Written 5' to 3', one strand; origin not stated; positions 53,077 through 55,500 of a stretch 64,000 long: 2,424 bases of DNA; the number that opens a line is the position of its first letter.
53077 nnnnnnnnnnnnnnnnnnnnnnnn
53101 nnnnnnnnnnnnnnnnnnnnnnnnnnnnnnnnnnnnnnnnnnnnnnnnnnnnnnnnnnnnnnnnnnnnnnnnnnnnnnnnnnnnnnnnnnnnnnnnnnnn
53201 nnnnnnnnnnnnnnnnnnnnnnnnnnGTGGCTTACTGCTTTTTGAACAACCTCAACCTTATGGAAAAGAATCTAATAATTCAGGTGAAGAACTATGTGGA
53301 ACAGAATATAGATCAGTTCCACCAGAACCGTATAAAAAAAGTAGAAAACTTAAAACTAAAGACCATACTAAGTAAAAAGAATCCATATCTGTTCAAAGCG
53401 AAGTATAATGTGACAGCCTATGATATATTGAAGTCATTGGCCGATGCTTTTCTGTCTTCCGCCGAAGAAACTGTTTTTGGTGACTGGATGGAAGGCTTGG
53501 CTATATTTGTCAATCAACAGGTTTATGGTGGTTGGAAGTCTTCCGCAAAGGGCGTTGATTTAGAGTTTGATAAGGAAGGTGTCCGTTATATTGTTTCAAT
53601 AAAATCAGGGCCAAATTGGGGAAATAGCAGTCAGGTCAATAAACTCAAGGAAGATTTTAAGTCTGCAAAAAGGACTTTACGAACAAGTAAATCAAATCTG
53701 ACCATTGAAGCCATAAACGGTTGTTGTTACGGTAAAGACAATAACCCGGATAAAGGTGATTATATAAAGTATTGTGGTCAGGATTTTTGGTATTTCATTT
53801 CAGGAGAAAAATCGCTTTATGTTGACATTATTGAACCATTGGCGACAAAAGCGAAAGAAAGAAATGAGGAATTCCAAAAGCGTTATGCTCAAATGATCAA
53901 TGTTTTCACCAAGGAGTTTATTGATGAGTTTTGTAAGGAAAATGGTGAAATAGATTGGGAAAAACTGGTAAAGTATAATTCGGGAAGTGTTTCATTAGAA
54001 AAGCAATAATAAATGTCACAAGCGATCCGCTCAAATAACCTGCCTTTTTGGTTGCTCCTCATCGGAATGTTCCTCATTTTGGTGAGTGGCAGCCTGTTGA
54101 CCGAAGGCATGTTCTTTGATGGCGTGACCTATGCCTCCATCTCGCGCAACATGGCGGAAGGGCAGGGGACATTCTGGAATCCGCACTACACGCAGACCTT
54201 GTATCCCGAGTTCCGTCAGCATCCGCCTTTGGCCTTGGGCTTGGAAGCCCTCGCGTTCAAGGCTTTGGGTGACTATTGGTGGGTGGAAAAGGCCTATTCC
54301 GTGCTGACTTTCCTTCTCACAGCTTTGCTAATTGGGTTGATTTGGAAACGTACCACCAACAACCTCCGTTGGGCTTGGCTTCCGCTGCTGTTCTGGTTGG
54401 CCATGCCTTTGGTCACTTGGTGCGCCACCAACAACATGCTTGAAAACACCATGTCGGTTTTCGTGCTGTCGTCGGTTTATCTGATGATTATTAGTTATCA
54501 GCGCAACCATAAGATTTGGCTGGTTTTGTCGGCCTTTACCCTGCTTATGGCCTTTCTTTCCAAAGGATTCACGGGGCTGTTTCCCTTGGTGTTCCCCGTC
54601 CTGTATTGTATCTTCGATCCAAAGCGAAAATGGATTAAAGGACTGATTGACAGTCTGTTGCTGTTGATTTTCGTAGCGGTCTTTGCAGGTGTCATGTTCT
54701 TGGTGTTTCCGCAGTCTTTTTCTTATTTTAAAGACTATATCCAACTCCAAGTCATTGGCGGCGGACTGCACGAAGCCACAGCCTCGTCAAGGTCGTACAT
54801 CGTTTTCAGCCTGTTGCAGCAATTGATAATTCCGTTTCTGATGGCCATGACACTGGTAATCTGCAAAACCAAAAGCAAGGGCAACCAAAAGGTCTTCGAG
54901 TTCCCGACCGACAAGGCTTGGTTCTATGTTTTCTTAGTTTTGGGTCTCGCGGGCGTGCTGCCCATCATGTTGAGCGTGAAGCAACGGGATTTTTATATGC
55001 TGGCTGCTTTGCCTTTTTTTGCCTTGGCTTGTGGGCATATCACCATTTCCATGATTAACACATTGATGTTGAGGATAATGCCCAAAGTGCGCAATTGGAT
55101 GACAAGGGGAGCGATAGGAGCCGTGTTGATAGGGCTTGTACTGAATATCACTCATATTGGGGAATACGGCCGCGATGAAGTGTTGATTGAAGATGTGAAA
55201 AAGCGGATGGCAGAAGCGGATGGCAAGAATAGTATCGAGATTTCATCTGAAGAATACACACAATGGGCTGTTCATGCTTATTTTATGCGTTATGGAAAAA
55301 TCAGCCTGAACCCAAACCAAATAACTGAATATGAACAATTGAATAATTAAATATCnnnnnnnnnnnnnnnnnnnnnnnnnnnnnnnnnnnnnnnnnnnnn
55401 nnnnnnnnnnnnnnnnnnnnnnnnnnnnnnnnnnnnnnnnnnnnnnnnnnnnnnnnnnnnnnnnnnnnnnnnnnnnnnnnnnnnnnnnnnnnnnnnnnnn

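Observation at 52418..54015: Type II restriction-modification cassette spliced stop-to-start into the suf Fe-S assembly operon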

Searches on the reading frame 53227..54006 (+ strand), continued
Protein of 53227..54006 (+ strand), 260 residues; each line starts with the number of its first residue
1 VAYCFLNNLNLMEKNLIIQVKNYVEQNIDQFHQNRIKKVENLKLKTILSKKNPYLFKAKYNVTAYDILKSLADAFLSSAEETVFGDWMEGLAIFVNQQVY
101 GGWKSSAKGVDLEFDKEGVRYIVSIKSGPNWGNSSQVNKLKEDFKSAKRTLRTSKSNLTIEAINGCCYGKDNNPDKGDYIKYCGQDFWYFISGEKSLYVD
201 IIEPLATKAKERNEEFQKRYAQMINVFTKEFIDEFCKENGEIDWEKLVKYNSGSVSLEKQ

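Call 46: search_protein_families(library=pfam, proteins=[L174:3-386:+, L174:2014-2571:+, L113:5717-6931:+, L152:1861-3003:+, L160:1837-2205:+, L150:3702-4145:+, L168:3-719:+, L169:1339-4131:+, L154:51-710:+, L127:5070-6149:+], max_evalue=0.0001)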
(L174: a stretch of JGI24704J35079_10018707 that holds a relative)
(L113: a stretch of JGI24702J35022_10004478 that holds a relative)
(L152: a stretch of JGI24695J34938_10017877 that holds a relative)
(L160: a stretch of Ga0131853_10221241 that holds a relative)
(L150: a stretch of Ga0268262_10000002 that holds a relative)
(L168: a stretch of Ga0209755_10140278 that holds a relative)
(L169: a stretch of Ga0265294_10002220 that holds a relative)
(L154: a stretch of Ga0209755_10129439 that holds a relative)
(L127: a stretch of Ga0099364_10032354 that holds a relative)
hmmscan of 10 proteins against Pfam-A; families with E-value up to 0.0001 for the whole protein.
L174:3-386:+ (128 aa): 2 families
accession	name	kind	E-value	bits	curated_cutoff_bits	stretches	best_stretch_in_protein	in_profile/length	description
PF00580.27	UvrD-helicase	-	5.1e-36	125.2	23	1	3-122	139-260/271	UvrD/REP helicase N-terminal domain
PF13245.12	AAA_19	-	4.6e-06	27.3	25.1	1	67-116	85-132/134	AAA domain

L174:2014-2571:+ (186 aa): 2 families
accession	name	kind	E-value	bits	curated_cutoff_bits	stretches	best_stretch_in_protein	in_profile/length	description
PF00580.27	UvrD-helicase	-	3e-41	142.3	23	1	16-185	1-181/271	UvrD/REP helicase N-terminal domain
PF13245.12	AAA_19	-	1.2e-13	51.8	25.1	1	20-99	1-74/134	AAA domain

L113:5717-6931:+ (405 aa): 1 family
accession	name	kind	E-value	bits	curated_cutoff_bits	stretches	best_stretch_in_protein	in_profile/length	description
PF02547.20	Queuosine_synth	-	5.9e-100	335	25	1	10-404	2-322/322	Queuosine biosynthesis protein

L152:1861-3003:+ (381 aa): 2 families
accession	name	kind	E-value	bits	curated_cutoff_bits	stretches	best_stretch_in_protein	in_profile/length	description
PF01300.24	Sua5_yciO_yrdC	-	8.5e-53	178.9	25.1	1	16-198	1-178/178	Telomere recombination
PF03481.19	Sua5_C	-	1.1e-18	68.5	22.9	1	255-378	24-135/136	Threonylcarbamoyl-AMP synthase, C-terminal domain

L160:1837-2205:+ (123 aa): 1 family
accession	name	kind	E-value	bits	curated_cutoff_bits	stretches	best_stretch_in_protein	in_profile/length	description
PF01558.24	POR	-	1.2e-20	74.8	27.4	1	11-107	1-96/173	Pyruvate ferredoxin/flavodoxin oxidoreductase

L150:3702-4145:+ (148 aa): 1 family
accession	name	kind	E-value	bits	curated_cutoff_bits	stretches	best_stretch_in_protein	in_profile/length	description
PF01467.32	CTP_transf_like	-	1.2e-20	74.5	21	1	6-134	1-132/133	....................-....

L168:3-719:+ (239 aa): 1 family
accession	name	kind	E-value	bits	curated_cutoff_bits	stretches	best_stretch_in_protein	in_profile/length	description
PF02775.26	TPP_enzyme_C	-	1.4e-12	48.1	21.9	1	88-221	1-149/151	Thiamine pyrophosphate enzyme, C-terminal TPP binding domain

L169:1339-4131:+ (931 aa): 10 families
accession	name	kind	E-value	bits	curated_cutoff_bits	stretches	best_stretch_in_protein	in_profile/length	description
PF00005.33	ABC_tran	-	8.7e-21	75.4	25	1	608-851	1-137/137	ABC transporter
PF17760.6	UvrA_inter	-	1.5e-14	54.2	23.3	1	135-241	3-106/109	UvrA interaction domain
PF02463.25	SMC_N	-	3.9e-14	53.1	40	0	785-895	102-212/220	RecF/RecN/SMC N terminal domain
PF13304.12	AAA_21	-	2.8e-12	47.8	27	0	826-884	243-302/304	AAA domain, putative AbiEii toxin, Type IV TA system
PF17755.6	UvrA_DNA-bind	-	4.9e-12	46.6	23.2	1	294-358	1-65/110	UvrA DNA-binding domain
PF13555.12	AAA_29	-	6.3e-08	32.7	27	0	613-635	17-39/61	P-loop containing region of AAA domain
PF13191.12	AAA_16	-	1.3e-07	32.7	32.6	0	621-646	27-52/167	AAA ATPase domain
PF20703.3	nSTAND1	-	4.1e-07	30.4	27.1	0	618-644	33-59/379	Novel STAND NTPase 1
PF03193.22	RsgA_GTPase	-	1e-05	25.9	30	0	598-639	87-127/174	RsgA GTPase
PF00684.25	DnaJ_CXXCXGXG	-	1.7e-05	25.4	32.7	0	724-754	17-50/65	DnaJ central domain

L154:51-710:+ (220 aa): 1 family
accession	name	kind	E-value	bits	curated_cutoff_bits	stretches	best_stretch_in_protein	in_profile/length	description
PF13367.11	PrsW-protease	-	1.8e-13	50.9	23.5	1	35-203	4-190/196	PrsW family intramembrane metalloprotease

L127:5070-6149:+ (360 aa): 0 families

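Call 57: search_protein_families(library=padloc, proteins=[window:53260-54006:+], max_evalue=0.001)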
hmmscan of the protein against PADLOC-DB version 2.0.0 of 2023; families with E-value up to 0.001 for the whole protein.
window:53260-54006:+ (249 aa): 0 families

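Call 58: find_related_loci(query=window:53260-54006:+, collection=viral_contigs, flank=5000)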
Query window:53260-54006:+ (249 aa) in viral_contigs; peptide patterns used: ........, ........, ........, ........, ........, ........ (x = any residue, [..] = any of these).
69 stretches matched a pattern, but none encodes a relative of the query by tblastn (E <= 1e-3).

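Call 68: predict_structure(alignment_id=A1)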
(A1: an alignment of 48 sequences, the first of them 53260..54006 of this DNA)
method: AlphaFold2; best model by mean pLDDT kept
length: 249 residues; sequences in the alignment: 48
mean_pLDDT: 88.8   pTM: 0.81
mean pLDDT of the five models: 88.8, 88.2, 81.5, 80.2, 78.6
residues with pLDDT >= 90: 158; 70-90: 71; 50-70: 19; < 50: 1
segments of 3 or more residues with pLDDT < 50: none
pLDDT, mean of each block of 10 residues (from residue 1): 82 94 92 88 86 90 88 91 96 94 94 85 83 90 75 90 72 94 94 93 96 96 94 91 69
secondary structure, 60 per line:
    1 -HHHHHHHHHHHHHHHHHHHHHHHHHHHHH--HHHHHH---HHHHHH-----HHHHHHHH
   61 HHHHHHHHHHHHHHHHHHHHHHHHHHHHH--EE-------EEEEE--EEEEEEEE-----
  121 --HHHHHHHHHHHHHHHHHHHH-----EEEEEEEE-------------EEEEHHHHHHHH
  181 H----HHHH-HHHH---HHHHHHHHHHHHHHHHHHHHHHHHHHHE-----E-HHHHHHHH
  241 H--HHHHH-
elements in order: H2-30 H33-38 H42-47 H53-89 E101-105 E108-115 H123-142 E148-155 E169-172 H173-181 H186-189 H191-194 H198-224 H233-241 H244-248

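Call 71: fold_search(model_id=the predicted structure, library=pdb)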
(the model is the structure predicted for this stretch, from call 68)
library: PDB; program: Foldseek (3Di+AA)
matches with E <= 10: 433; with E <= 0.001: 3
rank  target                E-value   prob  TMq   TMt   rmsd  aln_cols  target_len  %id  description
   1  1wte_MODEL_1_A        5.8e-08  1.00  0.68  0.63   5.0       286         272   15  Crystal structure of type II restrcition endonuclease, EcoO109I complexed with cognate DNA (released 2004-12-14)
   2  1wtd_B                1.1e-07  1.00  0.67  0.63   4.4       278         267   14  Crystal structure of type II restrcition endonuclease, EcoO109I DNA-free form (released 2004-12-14)
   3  1wtd_A                1.3e-07  1.00  0.64  0.61   4.9       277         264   15  Crystal structure of type II restrcition endonuclease, EcoO109I DNA-free form (released 2004-12-14)
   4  9u49_A                1.9e-02  0.82  0.27  0.18  11.5       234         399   14  crystal structure of Cdn1 in complex with cA4 (released 2026-02-04)
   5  2p14                  3.5e-02  0.94  0.27  0.35  12.9       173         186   11  Crystal structure of small subunit (R.BspD6I2) of the heterodimeric restriction endonuclease R.BspD6I (released 2008-03-11)
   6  8z4i_B                3.7e-02  0.99  0.32  0.22   5.0       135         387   18  crystal structure of Cdn1 in complex with cA3 (released 2026-02-04)
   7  8gh6_A                3.7e-02  0.89  0.27  0.10   7.4       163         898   10  Bombyx mori R2 retrotransposon initiating target-primed reverse transcription (released 2023-04-05)
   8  2fok_A                7.1e-02  0.66  0.27  0.14   9.1       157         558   14  STRUCTURE OF RESTRICTION ENDONUCLEASE FOKI (released 1998-06-17)
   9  6qnz_B                7.5e-02  0.44  0.26  0.13  23.8       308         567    9  Crystal structure of the site-specific DNA nickase N.BspD6I E418A Mutant (released 2020-03-04)
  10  6p4w_B                7.9e-02  0.63  0.15  0.11   6.0        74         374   20  XPB helicase in a complex with truncated Bax1 from Sulfurisphaera tokodaii at 2.96 Angstrom resolution (released 2020-06-03)
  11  9nl2_A                1.0e-01  0.57  0.23  0.07  12.2       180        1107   11  Structure of R2 retrotransposon protein from Platysternon megacephalum initiating target-primed reverse transcription (released 2025-06-18)
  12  8gy8_A                1.1e-01  0.41  0.19  0.14   9.6       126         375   17  The structure of Bax1 from Pyrococcus furiosus (released 2023-09-27)
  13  1xmx                  1.2e-01  0.60  0.30  0.21  12.0       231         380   12  Crystal structure of protein VC1899 from Vibrio cholerae (released 2004-11-16)
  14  6wxw_A                1.2e-01  0.72  0.29  0.21  11.1       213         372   11  crystal structure of apo Card1 (released 2020-12-30)
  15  9dou_A                1.2e-01  0.41  0.21  0.08  11.2       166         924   10  Taeniopygia guttata R2 retrotransposon (R2Tg) initiating target-primed reverse transcription (released 2025-05-21)
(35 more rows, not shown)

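Call 84: search_dna_similar(query=window:53260-54006:+, collection=plasmids, mode=protein, max_rows=12)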
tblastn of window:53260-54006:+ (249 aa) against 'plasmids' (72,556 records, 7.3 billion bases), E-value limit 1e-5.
Records with a match: 13; places in all: 13; records where one place covers at least 80% of the query: 11.
Best place of each record, by identity: <60% 13.
By first word of the organism name: Aeromonas 3; Klebsiella 3; Photobacterium 2; Salmonella 1; Enterobacter 1; Raoultella 1; Citrobacter 1; Acinetobacter 1.
By predicted mobility (MOB-suite, as given by PLSDB): mobilizable 11; non-mobilizable 2.
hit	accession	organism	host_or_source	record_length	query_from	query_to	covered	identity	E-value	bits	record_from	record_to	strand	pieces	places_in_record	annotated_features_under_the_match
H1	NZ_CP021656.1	Aeromonas salmonicida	culture,rock biofilm and bottom ...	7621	9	243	94%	54.4%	7e-76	256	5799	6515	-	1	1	PmeII family type II restriction endonuclease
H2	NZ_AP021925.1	Aeromonas sp. WP2-W18-CRE-05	-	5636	9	243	94%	53.1%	9e-75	253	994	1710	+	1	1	PmeII family type II restriction endonuclease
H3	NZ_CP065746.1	Aeromonas allosaccharophila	-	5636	9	243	94%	53.1%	9e-75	253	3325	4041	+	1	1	PmeII family type II restriction endonuclease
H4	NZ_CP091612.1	Salmonella enterica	Homo sapiens,feces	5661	1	245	98%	49.8%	6e-73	248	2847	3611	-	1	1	PmeII family type II restriction endonuclease | site-specific DNA-methyltransferase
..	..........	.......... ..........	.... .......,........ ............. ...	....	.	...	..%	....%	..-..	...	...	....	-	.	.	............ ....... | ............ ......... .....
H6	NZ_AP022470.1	Enterobacter roggenkampii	-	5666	1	245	98%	49.8%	6e-73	248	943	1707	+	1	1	PmeII family type II restriction endonuclease | site-specific DNA-methyltransferase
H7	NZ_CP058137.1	Klebsiella quasipneumoniae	culture,Wastewater influent sample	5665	1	245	98%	49.8%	6e-73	248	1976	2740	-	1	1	PmeII family type II restriction endonuclease | site-specific DNA-methyltransferase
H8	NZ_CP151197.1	Klebsiella variicola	sewage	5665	1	245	98%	49.8%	6e-73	248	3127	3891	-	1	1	PmeII family type II restriction endonuclease | site-specific DNA-methyltransferase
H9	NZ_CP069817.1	Raoultella planticola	-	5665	1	240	96%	49.2%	9e-71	241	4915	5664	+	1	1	site-specific DNA-methyltransferase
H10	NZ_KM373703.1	Citrobacter sp. 36-4CPA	-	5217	39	245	83%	54.3%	3e-66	229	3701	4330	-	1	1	PmeII family type II restriction endonuclease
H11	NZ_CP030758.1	Acinetobacter schindleri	whole organism,the condensate water of ...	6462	9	245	95%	44.3%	5e-48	176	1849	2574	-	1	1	PmeII family type II restriction endonuclease | site-specific DNA-methyltransferase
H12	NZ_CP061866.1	Photobacterium damselae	Seriola lalandi,cell culture,caudal ...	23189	53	245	78%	51.5%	2e-58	206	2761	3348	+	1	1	hypothetical protein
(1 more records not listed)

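Call 85: search_dna_similar(query=window:53260-54006:+, collection=phages, mode=protein, max_rows=8)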
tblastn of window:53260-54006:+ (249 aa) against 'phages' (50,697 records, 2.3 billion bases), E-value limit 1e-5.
Records with a match: 1; places in all: 1; records where one place covers at least 80% of the query: 1.
Best place of each record, by identity: <60% 1.
By first word of the organism name: Bacteriophage 1.
By host as written in the record: - 1.
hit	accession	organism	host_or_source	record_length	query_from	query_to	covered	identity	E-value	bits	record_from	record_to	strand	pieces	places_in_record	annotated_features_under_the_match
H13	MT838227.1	Bacteriophage sp.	human fecal samples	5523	13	242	92%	35.9%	8e-40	151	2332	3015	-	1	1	record has no annotation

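Call 86: get_annotated_region(hit=H6, flank=3000)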
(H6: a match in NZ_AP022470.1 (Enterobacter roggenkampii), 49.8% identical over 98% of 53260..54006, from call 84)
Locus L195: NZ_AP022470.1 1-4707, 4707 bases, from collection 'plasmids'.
description: Enterobacter roggenkampii strain STW0522-66 plasmid pSTW0522-66-5, complete sequence
organism: Enterobacter roggenkampii (NCBI taxid 1812935)
taxonomy: Bacteria; Pseudomonadota; Gammaproteobacteria; Enterobacterales; Enterobacteriaceae; Enterobacter; Enterobacter roggenkampii
host: -; source: -; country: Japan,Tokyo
typing (MOB-suite, as given by PLSDB): mobilizable; replicon ColRNAI_rep_cluster_1987; relaxase MOBP,MOBP
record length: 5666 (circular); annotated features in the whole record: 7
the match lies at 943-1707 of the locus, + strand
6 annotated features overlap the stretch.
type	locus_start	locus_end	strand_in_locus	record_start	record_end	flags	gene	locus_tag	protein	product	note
CDS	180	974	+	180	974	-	-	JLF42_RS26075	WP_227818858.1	site-specific DNA-methyltransferase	GO:0009307 - DNA restriction-modification system [Evidence IEA]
CDS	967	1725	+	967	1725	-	-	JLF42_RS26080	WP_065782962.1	PmeII family type II restriction endonuclease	-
CDS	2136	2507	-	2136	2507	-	-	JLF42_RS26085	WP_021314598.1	hypothetical protein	-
CDS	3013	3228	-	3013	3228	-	-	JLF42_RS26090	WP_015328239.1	MbeD family mobilization/exclusion protein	-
CDS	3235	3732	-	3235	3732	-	-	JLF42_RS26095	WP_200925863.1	MbeB family mobilization protein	-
CDS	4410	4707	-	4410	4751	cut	-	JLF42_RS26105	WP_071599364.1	MobC family plasmid mobilization relaxosome protein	-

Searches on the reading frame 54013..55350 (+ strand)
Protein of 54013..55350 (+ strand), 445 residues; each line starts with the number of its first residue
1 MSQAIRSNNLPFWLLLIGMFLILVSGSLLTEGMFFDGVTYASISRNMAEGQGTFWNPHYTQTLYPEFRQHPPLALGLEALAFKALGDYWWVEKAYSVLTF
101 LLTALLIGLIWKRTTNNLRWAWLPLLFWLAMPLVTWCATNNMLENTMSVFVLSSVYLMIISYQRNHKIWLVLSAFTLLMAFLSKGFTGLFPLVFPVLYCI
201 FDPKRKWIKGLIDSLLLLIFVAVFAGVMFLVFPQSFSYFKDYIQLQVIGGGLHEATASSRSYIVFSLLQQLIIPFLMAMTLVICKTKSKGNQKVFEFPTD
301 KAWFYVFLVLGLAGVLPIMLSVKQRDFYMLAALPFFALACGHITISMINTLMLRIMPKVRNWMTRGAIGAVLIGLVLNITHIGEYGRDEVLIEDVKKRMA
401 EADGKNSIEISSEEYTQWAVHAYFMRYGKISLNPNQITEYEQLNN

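Call 4: search_protein_families(library=pfam, proteins=[window:54013-55347:+], max_evalue=0.01)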
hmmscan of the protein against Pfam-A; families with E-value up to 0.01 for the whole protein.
window:54013-55347:+ (445 aa): 2 families
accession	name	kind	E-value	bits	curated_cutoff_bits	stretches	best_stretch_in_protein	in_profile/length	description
PF13231.12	PMT_2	-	4.9e-09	37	26.1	1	70-227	2-157/160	Dolichyl-phosphate-mannose-protein mannosyltransferase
PF19529.4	DUF6057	-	0.00035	20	29.8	1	96-288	77-260/569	Family of unknown function (DUF6057)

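Call 5: search_protein_families(library=ncbifam, proteins=[window:54013-55347:+], max_evalue=0.01)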
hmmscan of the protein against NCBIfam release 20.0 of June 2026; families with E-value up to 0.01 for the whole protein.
window:54013-55347:+ (445 aa): 1 family
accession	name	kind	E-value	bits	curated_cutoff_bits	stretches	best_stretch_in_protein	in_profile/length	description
NF009784.2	PRK13279.1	equivalog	1.1e-07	30.9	567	1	35-217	30-211/539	lipid IV(A) 4-amino-4-deoxy-L-arabinosyltransferase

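Call 7: find_encoding_contigs(protein=window:54013-55350:+, flank=10000, max_places=10)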
Protein window:54013-55350:+ (445 aa): 1 contig read that carries it; 1 place shown.
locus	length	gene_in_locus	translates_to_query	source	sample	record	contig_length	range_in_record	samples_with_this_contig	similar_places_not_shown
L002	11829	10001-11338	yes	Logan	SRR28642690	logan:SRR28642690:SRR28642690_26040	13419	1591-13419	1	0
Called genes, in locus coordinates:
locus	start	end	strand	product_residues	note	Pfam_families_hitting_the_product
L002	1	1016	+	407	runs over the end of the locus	PF01546:Peptidase_M20, PF07687:M20_dimer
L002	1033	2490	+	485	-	PF09852:DUF2079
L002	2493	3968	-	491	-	PF13231:PMT_2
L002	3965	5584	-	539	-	PF02366:PMT, PF13231:PMT_2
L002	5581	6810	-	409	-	-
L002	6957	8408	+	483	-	PF19295:SufBD_N, PF01458:SUFBD_core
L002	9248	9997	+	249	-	PF14511:RE_EcoO109I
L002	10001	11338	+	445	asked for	PF13231:PMT_2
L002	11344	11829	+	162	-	?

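Call 57: search_protein_families(library=padloc, proteins=[window:54013-55347:+], max_evalue=0.001)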
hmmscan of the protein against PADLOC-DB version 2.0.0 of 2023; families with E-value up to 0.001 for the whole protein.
window:54013-55347:+ (445 aa): 0 families
